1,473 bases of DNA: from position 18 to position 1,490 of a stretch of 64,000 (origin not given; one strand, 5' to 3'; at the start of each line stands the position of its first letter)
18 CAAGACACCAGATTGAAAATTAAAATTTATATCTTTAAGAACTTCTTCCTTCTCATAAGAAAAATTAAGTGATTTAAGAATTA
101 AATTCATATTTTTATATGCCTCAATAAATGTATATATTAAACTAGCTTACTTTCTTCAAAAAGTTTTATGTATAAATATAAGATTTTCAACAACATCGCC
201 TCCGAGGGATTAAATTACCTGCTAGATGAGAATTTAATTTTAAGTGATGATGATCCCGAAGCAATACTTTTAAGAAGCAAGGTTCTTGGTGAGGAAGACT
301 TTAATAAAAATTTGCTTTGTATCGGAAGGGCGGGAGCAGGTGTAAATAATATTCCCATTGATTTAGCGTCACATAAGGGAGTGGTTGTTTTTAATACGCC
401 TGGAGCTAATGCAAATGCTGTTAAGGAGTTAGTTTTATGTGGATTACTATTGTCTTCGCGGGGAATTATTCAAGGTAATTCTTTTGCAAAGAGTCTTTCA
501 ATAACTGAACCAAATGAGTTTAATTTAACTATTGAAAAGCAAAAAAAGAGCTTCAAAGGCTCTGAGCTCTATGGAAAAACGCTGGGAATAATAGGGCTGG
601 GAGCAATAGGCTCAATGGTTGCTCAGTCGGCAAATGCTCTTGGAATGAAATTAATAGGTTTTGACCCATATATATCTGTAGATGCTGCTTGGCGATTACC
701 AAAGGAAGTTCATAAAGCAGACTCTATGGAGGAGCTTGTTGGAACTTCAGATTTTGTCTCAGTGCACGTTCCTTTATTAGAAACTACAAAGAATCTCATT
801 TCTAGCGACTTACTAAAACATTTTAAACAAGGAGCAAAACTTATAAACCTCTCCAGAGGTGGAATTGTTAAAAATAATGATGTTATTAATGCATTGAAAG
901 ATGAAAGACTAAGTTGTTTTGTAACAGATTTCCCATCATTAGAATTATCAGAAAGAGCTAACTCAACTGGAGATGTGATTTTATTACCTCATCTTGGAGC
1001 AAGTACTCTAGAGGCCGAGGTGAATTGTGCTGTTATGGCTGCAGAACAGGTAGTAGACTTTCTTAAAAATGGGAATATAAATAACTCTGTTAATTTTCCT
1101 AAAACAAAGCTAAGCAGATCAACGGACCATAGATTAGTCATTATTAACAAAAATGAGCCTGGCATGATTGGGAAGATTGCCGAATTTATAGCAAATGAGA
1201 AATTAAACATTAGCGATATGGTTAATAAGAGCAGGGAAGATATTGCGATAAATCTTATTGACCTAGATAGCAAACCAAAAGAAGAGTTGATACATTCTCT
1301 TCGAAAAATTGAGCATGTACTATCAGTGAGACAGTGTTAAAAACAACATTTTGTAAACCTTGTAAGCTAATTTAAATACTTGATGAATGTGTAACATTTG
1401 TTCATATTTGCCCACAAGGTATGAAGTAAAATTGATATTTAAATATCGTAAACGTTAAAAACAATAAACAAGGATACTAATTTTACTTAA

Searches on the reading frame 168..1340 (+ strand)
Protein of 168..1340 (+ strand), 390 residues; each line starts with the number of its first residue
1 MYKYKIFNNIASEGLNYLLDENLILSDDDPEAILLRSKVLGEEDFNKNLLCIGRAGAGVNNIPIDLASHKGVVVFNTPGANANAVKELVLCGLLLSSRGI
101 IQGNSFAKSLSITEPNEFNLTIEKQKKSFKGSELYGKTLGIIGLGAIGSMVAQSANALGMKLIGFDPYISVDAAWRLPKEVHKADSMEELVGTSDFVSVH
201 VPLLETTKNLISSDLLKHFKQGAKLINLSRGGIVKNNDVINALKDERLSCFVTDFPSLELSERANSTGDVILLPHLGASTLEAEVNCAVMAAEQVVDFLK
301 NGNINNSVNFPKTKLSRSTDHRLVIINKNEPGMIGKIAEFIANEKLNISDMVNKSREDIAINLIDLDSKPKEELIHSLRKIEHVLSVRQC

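Call 7: search_protein_families(library=pfam, proteins=[window:168-1340:+])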
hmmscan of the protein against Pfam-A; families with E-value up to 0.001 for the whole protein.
window:168-1340:+ (390 aa): 4 families
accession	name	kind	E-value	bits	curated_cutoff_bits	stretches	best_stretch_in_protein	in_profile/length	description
PF02826.25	2-Hacid_dh_C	-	1.5e-38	132.3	25.1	1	124-277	24-178/178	D-isomer specific 2-hydroxyacid dehydrogenase, NAD binding domain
PF00389.36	2-Hacid_dh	-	6e-19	68.5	24.6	1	31-309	41-134/134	D-isomer specific 2-hydroxyacid dehydrogenase, catalytic domain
PF03446.21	NAD_binding_2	-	1.3e-07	32.2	21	1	139-249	2-113/161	NAD binding domain of 6-phosphogluconate dehydrogenase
PF13291.12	ACT_4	-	0.00023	22.2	27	1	322-388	8-79/80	ACT domain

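Call 11: find_encoding_contigs(protein=window:168-1340:+, flank=10000, max_places=10)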
Protein window:168-1340:+ (390 aa): no gene with exactly this product is on record in the collection.
